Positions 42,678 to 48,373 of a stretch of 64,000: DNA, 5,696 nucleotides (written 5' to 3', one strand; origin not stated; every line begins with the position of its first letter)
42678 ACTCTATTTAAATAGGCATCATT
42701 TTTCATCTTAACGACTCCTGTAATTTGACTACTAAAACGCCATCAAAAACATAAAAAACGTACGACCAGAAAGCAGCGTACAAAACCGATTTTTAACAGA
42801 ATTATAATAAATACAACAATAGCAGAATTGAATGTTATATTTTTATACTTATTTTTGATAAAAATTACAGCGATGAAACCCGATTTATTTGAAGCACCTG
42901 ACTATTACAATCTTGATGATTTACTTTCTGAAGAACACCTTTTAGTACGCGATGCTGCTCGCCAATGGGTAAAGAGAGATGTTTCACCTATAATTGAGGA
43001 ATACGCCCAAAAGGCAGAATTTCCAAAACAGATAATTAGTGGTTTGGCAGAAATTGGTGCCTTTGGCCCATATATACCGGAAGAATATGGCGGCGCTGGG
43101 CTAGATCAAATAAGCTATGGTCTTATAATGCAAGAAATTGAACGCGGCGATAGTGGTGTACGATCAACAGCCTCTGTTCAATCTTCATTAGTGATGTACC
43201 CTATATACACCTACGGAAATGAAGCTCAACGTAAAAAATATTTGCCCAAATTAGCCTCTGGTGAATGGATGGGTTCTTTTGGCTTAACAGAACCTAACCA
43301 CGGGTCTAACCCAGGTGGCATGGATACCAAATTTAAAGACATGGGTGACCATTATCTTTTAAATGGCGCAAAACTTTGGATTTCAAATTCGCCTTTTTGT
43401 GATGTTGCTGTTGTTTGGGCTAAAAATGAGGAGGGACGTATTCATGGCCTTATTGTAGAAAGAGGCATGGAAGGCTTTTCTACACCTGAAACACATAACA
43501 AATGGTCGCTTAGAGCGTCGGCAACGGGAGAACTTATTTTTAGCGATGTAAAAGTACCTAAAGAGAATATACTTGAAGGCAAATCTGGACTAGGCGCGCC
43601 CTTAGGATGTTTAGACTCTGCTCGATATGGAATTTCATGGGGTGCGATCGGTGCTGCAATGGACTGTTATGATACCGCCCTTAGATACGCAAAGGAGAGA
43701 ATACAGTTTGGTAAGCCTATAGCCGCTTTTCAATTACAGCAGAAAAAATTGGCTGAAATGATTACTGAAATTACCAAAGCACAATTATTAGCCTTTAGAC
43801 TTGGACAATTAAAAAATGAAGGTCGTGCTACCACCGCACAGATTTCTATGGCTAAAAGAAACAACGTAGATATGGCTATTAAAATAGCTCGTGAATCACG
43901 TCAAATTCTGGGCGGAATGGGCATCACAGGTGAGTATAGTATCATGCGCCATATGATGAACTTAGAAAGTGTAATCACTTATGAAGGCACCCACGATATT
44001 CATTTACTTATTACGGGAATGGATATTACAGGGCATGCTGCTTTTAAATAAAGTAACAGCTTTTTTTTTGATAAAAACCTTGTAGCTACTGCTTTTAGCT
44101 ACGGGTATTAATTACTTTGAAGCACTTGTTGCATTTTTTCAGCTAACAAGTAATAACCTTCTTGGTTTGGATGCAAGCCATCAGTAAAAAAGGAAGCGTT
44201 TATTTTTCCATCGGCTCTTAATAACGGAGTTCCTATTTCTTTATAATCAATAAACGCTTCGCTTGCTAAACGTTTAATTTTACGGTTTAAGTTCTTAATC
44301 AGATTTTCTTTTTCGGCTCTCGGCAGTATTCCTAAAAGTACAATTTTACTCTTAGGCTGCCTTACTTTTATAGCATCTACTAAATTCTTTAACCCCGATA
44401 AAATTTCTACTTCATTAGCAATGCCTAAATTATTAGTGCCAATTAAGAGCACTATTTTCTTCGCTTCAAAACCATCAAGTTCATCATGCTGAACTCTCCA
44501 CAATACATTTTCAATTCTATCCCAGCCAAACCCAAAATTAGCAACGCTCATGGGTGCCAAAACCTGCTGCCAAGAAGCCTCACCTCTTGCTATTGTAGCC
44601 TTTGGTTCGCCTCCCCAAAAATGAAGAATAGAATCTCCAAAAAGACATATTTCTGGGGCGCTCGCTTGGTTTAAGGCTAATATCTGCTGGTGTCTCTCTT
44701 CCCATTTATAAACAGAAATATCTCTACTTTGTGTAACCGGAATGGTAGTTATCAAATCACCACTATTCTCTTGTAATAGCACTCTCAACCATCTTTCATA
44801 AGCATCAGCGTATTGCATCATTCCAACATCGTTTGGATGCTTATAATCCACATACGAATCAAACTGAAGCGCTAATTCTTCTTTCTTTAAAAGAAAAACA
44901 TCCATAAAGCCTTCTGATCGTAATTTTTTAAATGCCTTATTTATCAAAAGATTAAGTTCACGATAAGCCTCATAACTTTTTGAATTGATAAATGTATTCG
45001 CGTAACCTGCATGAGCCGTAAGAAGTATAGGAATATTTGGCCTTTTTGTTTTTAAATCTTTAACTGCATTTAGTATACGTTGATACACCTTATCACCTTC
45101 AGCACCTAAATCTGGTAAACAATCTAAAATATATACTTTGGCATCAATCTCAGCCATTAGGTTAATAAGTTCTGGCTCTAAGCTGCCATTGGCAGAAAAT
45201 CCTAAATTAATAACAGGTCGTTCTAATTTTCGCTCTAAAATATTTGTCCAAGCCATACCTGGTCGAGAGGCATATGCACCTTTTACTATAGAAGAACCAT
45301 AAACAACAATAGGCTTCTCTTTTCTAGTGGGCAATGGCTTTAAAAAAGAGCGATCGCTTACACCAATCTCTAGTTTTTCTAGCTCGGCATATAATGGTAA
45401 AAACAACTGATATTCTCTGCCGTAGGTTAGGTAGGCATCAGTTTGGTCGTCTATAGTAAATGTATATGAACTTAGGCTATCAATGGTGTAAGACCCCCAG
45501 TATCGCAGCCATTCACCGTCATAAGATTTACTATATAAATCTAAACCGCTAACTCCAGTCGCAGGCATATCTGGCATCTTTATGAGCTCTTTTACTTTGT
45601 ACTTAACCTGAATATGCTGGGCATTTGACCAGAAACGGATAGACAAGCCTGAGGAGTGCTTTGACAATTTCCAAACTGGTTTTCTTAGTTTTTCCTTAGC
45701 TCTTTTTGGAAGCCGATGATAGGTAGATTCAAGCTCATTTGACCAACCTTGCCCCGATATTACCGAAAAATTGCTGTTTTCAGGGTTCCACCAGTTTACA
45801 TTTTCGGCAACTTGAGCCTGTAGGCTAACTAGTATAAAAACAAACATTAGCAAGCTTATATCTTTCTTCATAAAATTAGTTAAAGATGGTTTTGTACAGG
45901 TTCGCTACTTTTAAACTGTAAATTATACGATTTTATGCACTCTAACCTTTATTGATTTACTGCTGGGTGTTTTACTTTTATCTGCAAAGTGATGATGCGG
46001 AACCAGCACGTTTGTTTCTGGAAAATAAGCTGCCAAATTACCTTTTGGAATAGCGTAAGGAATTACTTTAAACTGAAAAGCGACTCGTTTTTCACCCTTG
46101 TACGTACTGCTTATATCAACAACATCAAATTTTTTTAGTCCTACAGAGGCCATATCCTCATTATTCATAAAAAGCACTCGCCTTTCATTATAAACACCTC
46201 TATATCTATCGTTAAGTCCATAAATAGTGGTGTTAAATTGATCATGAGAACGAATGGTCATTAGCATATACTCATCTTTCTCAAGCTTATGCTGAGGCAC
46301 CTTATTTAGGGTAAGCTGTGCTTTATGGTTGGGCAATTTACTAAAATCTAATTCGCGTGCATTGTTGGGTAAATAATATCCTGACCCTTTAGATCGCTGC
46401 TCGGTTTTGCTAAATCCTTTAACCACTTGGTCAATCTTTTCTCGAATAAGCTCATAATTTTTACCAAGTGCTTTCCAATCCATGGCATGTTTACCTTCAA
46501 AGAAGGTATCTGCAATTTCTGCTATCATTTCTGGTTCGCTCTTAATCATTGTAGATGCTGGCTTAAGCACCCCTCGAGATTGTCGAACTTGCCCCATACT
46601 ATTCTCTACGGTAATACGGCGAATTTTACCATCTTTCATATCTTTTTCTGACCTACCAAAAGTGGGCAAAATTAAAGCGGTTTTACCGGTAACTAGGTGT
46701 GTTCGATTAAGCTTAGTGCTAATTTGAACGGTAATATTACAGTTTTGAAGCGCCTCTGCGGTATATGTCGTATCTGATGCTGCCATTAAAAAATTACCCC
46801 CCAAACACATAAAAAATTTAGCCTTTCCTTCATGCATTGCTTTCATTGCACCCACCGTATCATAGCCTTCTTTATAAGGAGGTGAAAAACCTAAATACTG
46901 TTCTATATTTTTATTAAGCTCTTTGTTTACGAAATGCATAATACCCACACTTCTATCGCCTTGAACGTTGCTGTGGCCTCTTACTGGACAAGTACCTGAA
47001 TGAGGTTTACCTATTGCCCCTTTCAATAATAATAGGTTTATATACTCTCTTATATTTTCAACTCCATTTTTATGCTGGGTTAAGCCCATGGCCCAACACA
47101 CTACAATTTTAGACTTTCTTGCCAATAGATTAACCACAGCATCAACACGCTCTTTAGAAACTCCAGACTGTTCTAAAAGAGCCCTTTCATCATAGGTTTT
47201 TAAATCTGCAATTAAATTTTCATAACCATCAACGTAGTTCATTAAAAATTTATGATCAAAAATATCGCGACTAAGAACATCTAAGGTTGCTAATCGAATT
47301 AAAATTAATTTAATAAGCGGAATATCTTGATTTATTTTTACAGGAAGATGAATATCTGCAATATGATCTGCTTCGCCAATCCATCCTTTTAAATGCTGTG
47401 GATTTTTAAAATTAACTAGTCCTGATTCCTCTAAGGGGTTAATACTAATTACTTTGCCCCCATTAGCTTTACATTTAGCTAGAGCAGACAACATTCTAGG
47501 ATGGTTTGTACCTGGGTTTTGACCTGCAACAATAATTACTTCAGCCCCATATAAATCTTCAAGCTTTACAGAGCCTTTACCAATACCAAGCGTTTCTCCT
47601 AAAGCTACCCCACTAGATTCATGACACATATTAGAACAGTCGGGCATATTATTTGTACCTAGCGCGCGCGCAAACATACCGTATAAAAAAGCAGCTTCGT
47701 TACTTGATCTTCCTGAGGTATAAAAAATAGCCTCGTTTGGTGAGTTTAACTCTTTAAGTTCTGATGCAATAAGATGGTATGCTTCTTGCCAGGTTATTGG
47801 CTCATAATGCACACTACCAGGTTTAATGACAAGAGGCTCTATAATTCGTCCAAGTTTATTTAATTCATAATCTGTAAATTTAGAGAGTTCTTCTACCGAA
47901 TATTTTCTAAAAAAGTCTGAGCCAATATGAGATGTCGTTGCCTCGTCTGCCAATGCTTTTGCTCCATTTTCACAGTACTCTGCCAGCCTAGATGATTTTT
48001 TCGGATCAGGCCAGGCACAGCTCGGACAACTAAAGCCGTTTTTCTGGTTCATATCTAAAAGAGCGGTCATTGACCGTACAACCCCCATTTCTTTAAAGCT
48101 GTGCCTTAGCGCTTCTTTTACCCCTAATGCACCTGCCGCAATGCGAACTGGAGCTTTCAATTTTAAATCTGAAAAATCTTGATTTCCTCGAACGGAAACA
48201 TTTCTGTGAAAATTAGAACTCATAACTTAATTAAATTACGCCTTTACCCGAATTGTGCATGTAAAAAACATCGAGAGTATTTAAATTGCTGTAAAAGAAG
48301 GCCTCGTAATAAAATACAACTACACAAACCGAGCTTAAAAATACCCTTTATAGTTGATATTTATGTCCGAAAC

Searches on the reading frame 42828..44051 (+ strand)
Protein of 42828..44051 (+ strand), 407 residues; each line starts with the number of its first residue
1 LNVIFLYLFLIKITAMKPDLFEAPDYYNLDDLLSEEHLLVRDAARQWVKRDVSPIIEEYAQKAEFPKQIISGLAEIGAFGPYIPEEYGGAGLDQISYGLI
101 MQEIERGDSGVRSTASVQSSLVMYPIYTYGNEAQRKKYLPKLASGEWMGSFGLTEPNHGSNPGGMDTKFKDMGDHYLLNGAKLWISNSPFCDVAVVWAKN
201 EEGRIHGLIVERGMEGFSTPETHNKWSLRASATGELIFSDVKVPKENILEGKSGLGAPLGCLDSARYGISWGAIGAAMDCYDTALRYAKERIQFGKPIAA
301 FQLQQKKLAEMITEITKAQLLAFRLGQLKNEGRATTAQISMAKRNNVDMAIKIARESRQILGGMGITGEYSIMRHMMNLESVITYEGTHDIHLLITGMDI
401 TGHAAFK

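Call 77: search_protein_families(library=pfam, proteins=[window:42828-44051:+], max_evalue=0.00001)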
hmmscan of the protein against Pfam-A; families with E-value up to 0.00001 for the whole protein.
window:42828-44051:+ (407 aa): 4 families
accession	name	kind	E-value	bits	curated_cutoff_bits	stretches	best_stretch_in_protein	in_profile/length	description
PF02771.21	Acyl-CoA_dh_N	-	1.6e-38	132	22.9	1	34-146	1-113/113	Acyl-CoA dehydrogenase, N-terminal domain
PF00441.29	Acyl-CoA_dh_1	-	2e-33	116.1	22.4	1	253-398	2-147/150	Acyl-CoA dehydrogenase, C-terminal domain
PF02770.24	Acyl-CoA_dh_M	-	2e-20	73.2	33.3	1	150-241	1-97/97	Acyl-CoA dehydrogenase, middle domain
PF08028.16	Acyl-CoA_dh_2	-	3.3e-10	40.8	22.7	1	268-385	2-129/134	Acyl-CoA dehydrogenase, C-terminal domain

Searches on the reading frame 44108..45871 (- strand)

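Call 77: search_protein_families(library=pfam, proteins=[window:44108-45871:-], max_evalue=0.00001)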
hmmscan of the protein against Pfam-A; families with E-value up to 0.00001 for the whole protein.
window:44108-45871:- (587 aa): 4 families
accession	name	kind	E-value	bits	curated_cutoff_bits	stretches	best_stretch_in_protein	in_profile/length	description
PF14606.12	Lipase_GDSL_3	-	1.4e-64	218.1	27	1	185-363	1-178/178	GDSL-like Lipase/Acylhydrolase family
PF14607.12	GxDLY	-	8e-47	159.1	27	1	26-174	2-143/146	N-terminus of Esterase_SGNH_hydro-type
PF13472.12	Lipase_GDSL_2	-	2.1e-30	107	32.9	2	410-573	1-176/178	GDSL-like Lipase/Acylhydrolase family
PF00657.28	Lipase_GDSL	-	8.1e-08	33.1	23.6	1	408-579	1-207/208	GDSL-like Lipase/Acylhydrolase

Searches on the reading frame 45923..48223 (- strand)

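Call 77: search_protein_families(library=pfam, proteins=[window:45923-48223:-], max_evalue=0.00001)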
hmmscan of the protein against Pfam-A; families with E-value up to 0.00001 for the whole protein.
window:45923-48223:- (766 aa): 2 families
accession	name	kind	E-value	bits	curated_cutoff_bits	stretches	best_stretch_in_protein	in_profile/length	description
PF00384.28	Molybdopterin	-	2.5e-20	73.2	24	1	136-526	10-315/353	Molybdopterin oxidoreductase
PF01568.27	Molydop_binding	-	6.9e-09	36.2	26.8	1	653-757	2-108/110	Molydopterin dinucleotide binding domain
